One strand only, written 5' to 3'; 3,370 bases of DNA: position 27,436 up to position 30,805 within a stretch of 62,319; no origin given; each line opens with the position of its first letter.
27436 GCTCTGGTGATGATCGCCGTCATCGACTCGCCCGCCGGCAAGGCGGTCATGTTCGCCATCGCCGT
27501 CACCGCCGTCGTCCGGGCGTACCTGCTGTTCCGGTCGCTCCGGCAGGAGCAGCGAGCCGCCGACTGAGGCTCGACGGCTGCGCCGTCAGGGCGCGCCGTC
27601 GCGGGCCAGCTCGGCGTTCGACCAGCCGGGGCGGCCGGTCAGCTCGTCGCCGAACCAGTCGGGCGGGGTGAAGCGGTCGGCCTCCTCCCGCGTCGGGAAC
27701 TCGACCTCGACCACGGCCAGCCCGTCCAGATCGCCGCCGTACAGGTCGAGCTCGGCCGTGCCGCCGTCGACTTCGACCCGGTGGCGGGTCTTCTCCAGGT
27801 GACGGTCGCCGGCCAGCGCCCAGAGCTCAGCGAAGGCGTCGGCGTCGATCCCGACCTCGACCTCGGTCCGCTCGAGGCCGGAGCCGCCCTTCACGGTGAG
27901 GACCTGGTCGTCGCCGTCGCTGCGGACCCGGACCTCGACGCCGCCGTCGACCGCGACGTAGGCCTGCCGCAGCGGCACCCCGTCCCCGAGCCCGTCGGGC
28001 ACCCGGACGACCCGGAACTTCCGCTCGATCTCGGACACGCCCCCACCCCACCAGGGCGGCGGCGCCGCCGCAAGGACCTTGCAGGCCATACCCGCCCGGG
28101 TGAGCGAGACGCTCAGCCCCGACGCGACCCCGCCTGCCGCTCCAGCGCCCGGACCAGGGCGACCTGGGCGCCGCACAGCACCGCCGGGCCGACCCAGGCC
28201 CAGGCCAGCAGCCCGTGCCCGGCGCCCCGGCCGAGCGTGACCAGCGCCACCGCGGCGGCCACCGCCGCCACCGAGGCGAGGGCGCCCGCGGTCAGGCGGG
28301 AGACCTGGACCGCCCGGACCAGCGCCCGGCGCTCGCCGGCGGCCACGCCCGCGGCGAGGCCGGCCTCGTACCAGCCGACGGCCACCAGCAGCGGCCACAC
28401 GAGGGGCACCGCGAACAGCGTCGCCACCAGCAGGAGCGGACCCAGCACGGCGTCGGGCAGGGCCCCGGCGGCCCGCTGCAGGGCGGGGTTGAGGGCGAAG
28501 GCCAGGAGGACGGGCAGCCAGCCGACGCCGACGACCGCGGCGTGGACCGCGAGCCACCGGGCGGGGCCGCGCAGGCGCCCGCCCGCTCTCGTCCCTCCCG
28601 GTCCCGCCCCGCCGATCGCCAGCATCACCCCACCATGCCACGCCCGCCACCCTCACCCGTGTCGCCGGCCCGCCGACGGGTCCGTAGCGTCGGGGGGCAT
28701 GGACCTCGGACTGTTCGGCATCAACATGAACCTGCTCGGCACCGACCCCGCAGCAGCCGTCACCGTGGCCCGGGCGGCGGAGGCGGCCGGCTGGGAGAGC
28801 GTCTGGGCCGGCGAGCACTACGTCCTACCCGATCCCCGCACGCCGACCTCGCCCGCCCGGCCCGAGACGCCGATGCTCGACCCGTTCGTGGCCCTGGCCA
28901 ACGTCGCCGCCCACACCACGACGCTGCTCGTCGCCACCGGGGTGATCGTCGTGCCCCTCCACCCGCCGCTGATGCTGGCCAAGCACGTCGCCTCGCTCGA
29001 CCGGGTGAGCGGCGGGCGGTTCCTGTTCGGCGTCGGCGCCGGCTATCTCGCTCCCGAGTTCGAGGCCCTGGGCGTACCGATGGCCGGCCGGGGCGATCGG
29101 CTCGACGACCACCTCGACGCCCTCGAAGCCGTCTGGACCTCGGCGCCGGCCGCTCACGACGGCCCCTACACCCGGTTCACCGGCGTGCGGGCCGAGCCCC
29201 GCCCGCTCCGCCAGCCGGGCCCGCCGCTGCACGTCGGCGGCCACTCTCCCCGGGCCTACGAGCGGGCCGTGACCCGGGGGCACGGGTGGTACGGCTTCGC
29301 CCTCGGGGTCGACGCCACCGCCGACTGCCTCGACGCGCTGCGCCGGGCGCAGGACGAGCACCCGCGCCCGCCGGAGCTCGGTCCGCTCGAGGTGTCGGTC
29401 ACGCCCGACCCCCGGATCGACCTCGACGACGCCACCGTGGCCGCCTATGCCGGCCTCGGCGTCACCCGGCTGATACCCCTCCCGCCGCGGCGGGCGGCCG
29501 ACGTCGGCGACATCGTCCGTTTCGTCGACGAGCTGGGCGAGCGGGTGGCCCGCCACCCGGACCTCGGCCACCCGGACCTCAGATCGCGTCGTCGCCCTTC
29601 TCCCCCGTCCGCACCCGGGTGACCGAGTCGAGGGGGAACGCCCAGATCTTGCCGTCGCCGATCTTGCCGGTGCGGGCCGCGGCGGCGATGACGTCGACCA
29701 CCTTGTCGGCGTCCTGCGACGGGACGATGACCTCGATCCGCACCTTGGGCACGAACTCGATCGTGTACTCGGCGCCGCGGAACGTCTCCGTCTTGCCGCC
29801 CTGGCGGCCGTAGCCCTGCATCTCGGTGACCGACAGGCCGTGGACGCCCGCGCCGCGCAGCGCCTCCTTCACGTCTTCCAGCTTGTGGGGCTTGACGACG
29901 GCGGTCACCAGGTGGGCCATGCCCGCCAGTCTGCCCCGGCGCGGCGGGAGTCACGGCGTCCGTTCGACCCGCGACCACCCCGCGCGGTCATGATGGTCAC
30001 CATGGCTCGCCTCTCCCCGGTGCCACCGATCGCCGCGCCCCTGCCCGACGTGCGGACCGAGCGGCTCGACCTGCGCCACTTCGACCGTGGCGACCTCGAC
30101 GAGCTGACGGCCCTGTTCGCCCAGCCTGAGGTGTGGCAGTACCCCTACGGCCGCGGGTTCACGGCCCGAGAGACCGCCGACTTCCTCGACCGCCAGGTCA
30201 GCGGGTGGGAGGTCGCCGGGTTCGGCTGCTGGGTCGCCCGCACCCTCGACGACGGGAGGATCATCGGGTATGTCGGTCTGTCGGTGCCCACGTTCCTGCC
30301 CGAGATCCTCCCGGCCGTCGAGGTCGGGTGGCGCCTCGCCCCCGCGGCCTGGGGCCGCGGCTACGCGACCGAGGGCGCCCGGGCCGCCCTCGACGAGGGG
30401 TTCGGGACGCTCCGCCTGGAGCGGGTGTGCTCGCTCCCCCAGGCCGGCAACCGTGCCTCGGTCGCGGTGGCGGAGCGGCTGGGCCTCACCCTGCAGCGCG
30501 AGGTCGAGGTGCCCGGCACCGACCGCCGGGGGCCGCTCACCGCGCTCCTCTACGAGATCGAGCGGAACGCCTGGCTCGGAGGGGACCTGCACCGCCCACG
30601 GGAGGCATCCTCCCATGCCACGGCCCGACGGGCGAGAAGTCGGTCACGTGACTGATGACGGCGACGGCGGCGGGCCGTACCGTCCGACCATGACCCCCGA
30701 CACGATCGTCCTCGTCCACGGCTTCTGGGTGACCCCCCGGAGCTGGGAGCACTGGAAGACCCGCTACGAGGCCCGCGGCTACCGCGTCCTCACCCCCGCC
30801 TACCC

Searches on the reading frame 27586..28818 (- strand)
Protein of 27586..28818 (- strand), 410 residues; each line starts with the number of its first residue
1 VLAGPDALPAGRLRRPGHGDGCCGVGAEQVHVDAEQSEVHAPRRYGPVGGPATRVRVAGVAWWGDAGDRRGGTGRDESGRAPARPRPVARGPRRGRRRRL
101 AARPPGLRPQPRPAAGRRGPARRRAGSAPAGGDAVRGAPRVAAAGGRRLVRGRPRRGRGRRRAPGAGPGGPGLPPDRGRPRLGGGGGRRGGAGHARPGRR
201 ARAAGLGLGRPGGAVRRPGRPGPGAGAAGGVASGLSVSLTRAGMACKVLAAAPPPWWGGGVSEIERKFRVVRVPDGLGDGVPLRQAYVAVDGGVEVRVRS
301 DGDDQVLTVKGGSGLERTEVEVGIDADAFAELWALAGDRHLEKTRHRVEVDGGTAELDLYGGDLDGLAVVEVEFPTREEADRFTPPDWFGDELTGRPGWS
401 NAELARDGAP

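Call 22: search_protein_families(library=pfam, proteins=[window:27586-28818:-], max_evalue=0.001)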
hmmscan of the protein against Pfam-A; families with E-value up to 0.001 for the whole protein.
window:27586-28818:- (410 aa): 1 family
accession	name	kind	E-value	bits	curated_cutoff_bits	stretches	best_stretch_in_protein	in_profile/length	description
PF01928.26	CYTH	-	2e-06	28.2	23.2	1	263-381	3-152/179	CYTH domain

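Call 38: search_protein_families(library=ncbifam, proteins=[window:27586-28818:-], max_evalue=0.001)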
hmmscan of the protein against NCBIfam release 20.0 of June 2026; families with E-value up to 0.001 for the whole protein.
window:27586-28818:- (410 aa): 0 families

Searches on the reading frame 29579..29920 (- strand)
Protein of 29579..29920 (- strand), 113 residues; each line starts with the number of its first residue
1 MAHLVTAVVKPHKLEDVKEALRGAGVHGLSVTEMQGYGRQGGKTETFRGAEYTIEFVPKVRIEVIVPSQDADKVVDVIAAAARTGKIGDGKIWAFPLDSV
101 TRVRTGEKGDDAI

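Call 34: search_protein_families(library=pfam, proteins=[window:29579-29920:-], max_evalue=0.001)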
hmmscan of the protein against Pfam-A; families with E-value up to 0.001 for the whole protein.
window:29579-29920:- (113 aa): 1 family
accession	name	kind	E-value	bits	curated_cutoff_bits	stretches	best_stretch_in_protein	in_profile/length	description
PF00543.27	P-II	-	2.7e-28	98.7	25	1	4-107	3-102/102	Nitrogen regulatory protein P-II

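Call 38: search_protein_families(library=ncbifam, proteins=[window:29579-29920:-], max_evalue=0.001)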
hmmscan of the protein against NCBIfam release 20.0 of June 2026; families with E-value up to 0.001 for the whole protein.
window:29579-29920:- (113 aa): 2 families
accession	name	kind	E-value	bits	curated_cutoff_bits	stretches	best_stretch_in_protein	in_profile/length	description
NF007946.0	PRK10665.1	equivalog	8.3e-39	132.8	181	1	3-112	2-111/112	P-II family nitrogen regulator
NF008111.0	PRK10858.1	equivalog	3.2e-38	130.6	202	1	5-113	4-112/112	nitrogen regulatory protein P-II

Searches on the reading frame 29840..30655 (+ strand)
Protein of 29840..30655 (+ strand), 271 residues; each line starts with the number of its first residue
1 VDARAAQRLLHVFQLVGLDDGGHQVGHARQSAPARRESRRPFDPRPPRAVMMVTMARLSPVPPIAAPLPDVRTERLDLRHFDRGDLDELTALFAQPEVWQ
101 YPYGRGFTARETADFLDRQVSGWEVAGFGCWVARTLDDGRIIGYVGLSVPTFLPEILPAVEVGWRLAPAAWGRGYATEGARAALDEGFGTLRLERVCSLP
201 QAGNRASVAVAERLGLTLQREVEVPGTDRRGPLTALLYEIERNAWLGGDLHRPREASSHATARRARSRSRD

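Call 34: search_protein_families(library=pfam, proteins=[window:29840-30655:+], max_evalue=0.001)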
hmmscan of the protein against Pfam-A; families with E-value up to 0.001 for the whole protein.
window:29840-30655:+ (271 aa): 2 families
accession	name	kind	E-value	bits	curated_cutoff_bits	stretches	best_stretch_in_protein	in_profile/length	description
PF13302.13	Acetyltransf_3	-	9.4e-31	107.8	25.4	1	75-217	1-138/138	Acetyltransferase (GNAT) domain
PF00583.31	Acetyltransf_1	-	1.9e-09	38.2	20.7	1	123-215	28-115/116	Acetyltransferase (GNAT) family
